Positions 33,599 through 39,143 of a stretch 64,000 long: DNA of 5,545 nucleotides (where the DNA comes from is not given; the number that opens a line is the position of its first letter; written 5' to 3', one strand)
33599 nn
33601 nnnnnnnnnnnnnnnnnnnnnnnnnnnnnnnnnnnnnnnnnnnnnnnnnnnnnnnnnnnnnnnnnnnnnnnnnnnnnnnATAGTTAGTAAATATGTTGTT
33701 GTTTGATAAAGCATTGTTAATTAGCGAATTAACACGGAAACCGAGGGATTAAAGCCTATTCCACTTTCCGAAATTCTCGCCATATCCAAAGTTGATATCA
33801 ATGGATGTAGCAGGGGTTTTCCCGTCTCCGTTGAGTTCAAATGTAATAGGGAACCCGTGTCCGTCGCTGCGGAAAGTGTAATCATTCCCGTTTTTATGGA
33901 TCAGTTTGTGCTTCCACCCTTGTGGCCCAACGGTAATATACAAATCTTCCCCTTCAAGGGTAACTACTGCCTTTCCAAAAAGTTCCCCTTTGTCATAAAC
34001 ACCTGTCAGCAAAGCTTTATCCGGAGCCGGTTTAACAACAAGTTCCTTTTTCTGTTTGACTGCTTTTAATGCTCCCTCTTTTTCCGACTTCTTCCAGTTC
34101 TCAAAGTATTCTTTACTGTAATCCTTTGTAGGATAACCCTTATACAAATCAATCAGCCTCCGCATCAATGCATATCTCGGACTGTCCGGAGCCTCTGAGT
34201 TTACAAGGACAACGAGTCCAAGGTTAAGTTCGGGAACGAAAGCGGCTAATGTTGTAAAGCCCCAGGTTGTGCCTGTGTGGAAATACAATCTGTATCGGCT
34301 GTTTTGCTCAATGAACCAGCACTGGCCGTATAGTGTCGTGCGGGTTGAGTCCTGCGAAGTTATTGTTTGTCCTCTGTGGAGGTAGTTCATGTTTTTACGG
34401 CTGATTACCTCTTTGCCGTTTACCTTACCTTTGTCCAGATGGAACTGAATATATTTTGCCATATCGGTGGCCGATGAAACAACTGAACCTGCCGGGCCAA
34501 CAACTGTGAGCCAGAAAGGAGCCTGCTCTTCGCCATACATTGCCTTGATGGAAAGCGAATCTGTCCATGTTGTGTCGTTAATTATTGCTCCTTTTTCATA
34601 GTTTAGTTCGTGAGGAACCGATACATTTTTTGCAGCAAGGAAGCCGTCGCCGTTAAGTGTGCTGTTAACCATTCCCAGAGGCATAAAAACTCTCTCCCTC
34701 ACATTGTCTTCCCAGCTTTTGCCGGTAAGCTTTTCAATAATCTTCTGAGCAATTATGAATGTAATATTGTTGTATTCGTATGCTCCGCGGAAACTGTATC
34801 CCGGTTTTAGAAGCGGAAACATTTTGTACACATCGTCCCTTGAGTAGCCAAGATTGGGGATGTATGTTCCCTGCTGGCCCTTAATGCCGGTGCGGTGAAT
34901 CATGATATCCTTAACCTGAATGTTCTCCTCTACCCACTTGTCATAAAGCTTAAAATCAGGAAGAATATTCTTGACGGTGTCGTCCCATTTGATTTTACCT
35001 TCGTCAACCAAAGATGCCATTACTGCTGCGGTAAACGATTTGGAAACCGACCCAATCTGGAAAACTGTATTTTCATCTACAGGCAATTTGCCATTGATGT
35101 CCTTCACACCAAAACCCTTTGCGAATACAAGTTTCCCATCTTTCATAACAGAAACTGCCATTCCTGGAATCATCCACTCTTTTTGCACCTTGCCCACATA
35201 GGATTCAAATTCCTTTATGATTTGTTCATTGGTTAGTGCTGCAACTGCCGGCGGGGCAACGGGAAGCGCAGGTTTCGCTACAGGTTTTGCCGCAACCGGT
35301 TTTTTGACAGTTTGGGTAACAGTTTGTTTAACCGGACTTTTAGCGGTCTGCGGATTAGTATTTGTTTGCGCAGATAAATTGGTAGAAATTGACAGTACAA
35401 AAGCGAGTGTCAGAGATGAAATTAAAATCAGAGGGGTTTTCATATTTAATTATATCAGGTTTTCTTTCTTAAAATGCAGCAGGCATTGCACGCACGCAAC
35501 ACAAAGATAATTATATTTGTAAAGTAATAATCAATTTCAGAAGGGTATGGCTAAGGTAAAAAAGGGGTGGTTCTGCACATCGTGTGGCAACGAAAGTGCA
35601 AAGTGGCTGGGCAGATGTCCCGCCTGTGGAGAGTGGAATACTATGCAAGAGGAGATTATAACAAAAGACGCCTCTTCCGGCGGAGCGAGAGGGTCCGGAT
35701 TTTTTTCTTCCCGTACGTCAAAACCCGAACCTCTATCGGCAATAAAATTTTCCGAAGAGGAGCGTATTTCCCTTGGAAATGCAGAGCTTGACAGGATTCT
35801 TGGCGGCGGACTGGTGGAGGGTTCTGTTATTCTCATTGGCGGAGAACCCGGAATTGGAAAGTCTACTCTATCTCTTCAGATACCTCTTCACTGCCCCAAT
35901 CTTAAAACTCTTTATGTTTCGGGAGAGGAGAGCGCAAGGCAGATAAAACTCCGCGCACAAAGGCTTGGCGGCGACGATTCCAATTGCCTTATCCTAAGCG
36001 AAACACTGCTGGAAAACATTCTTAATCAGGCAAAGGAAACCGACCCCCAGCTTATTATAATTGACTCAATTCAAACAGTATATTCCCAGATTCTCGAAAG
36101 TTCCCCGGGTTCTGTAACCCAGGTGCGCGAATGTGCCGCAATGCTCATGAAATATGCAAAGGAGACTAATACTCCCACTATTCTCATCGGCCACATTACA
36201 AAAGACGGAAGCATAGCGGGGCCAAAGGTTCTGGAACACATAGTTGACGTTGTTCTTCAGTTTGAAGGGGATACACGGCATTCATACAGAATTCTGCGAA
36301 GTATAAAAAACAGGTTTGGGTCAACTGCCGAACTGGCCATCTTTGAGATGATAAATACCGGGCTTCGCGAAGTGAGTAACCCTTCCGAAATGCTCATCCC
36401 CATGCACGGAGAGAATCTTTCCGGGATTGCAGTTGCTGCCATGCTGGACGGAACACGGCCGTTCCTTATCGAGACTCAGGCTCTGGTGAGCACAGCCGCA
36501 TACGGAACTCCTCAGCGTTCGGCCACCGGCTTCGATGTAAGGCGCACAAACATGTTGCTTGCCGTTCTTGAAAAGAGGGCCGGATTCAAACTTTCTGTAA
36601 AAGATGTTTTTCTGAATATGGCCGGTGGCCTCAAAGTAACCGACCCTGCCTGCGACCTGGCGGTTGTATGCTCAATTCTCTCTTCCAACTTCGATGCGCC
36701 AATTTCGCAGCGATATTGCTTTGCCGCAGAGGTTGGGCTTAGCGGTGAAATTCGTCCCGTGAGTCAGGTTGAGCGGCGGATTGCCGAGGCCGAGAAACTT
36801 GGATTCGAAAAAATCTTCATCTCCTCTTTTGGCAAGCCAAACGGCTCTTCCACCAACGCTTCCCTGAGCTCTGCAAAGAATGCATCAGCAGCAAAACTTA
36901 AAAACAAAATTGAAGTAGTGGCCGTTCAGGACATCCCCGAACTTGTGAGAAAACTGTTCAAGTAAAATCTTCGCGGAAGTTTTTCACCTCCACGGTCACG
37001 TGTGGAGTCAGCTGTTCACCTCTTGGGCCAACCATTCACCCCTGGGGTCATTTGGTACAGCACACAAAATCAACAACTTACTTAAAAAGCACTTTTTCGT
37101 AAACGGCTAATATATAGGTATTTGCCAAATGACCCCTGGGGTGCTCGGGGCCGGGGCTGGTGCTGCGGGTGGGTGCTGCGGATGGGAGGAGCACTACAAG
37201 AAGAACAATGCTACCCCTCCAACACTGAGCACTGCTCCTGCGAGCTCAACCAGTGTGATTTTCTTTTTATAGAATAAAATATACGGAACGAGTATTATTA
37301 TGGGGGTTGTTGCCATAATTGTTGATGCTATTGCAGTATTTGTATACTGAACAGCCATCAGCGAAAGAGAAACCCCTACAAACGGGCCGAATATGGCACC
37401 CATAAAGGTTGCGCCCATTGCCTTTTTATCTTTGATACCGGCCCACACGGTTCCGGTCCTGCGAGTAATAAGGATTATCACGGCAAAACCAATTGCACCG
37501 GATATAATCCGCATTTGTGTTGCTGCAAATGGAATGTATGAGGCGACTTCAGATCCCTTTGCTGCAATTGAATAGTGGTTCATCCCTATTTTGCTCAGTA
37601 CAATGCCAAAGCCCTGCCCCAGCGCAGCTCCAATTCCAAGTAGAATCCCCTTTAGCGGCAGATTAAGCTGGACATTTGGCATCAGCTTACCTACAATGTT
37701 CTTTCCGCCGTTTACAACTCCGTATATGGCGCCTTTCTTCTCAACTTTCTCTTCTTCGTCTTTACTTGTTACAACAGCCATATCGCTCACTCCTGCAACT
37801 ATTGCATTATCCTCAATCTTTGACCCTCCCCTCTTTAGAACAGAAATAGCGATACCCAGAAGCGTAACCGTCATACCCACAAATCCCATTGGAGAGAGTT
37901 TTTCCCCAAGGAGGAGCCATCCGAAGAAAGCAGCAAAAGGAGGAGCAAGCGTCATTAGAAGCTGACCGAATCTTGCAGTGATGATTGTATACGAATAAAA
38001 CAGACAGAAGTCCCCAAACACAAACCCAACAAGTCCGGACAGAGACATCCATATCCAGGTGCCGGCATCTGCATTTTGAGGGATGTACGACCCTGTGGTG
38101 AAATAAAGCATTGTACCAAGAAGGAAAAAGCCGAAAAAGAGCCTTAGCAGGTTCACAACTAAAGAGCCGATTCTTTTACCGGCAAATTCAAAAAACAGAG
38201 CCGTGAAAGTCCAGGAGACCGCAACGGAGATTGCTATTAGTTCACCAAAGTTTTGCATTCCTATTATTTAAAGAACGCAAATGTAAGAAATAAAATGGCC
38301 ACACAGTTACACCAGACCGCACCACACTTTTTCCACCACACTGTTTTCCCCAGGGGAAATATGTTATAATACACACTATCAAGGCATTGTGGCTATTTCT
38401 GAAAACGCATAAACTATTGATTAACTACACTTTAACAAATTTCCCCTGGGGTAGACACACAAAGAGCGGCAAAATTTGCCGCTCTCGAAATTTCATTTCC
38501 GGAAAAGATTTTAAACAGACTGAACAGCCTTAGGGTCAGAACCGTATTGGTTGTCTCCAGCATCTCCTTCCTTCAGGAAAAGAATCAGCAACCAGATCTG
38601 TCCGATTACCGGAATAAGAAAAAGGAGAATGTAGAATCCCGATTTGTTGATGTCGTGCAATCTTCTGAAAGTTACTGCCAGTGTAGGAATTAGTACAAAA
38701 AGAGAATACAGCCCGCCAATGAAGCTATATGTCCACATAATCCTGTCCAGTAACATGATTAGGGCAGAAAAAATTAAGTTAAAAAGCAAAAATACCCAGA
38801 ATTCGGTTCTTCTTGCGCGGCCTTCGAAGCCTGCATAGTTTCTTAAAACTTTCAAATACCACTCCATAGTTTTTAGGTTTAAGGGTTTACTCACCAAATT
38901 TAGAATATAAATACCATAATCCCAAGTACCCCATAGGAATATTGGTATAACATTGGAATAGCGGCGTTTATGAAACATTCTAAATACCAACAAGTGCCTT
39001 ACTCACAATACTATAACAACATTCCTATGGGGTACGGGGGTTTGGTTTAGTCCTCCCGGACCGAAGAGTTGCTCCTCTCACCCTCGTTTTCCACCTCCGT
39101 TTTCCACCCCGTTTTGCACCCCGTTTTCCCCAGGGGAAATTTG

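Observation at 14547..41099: Family of 11 fixed-geometry inverted-arm elements (94-96 bp spacing) with variable sequence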

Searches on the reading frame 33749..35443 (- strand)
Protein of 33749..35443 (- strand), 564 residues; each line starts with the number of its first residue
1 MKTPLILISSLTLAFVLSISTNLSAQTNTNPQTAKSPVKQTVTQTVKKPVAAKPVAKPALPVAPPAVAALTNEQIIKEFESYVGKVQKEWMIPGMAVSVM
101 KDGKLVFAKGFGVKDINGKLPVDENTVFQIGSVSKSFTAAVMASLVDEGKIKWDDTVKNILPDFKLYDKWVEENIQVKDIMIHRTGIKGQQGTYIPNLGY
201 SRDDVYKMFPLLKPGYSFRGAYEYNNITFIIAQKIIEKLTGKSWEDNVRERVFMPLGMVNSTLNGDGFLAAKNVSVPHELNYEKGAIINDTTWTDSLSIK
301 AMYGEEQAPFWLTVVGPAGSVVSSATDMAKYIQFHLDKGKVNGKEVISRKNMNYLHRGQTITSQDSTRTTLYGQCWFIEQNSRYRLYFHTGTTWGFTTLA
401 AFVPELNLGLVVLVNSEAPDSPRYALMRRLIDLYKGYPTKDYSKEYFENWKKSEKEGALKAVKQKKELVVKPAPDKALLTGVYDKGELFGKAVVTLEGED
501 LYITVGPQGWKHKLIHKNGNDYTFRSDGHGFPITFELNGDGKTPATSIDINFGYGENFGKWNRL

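Call 11: search_protein_families(library=pfam, proteins=[window:33749-35443:-])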
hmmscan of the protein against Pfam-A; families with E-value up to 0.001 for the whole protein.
window:33749-35443:- (564 aa): 2 families
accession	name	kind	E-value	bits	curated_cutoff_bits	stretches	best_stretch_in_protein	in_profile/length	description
PF00144.29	Beta-lactamase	-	9.5e-62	209.5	27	1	87-424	9-319/329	Beta-lactamase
PF11954.13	DUF3471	-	2e-05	25.3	29.3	1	479-552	15-92/103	Domain of unknown function (DUF3471)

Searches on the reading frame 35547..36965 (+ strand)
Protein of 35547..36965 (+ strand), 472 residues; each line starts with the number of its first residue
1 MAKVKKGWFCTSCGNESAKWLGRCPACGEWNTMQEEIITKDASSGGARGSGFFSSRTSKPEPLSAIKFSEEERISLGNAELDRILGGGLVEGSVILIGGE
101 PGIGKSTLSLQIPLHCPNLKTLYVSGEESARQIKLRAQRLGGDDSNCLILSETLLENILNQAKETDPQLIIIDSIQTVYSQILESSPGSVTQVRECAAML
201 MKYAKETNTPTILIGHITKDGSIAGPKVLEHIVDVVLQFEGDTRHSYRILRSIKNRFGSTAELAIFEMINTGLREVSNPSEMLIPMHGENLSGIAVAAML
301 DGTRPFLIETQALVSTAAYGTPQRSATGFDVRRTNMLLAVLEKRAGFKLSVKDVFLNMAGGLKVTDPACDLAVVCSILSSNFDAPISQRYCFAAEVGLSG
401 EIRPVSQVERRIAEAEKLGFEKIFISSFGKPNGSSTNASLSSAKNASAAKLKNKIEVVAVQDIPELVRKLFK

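Call 11: search_protein_families(library=pfam, proteins=[window:35547-36965:+])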
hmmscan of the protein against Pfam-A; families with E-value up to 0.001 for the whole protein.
window:35547-36965:+ (472 aa): 8 families
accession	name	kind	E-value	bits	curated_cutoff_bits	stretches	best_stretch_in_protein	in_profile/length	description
PF06745.19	ATPase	-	3.5e-17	63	26.6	2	79-143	6-73/231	KaiC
PF13481.12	AAA_25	-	1.1e-13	51.7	27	1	77-221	18-194/195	AAA domain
PF18073.7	Zn_ribbon_LapB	-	4.8e-11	42.6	25.7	1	9-35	2-28/28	Rubredoxin metal binding domain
PF13541.12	ChlI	-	3.1e-10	40.4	27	1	343-426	35-118/121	Subunit ChlI of Mg-chelatase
PF03796.21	DnaB_C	-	3.6e-08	33.5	27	1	76-136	4-66/255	DnaB-like helicase C terminal domain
PF13401.12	AAA_22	-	5.6e-06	27.1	27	1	93-216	6-123/130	AAA domain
PF00004.35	AAA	-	8e-05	23.5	21.2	1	95-215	1-106/131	ATPase family associated with various cellular activities (AAA)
PF13479.12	AAA_24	-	0.00011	22.6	27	1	94-184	4-82/195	AAA domain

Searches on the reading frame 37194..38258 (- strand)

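Call 11: search_protein_families(library=pfam, proteins=[window:37194-38258:-])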
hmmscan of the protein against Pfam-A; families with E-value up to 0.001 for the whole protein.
window:37194-38258:- (354 aa): 1 family
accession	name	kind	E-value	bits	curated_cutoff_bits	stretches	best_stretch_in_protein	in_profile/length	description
PF00892.27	EamA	-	3.2e-32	112.1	28.2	2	4-140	2-134/135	EamA-like transporter family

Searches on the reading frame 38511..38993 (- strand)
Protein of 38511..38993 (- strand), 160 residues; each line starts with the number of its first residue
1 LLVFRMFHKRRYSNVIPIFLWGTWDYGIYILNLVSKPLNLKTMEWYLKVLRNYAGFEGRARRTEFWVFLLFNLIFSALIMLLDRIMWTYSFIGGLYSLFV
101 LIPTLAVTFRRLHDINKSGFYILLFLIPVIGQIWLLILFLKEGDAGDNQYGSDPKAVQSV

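Call 11: search_protein_families(library=pfam, proteins=[window:38511-38993:-])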
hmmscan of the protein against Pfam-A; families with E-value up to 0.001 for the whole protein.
window:38511-38993:- (160 aa): 1 family
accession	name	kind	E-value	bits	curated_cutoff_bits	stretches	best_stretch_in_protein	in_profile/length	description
PF05656.20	DUF805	-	1.6e-29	103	25.7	1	53-151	1-110/111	Protein of unknown function (DUF805)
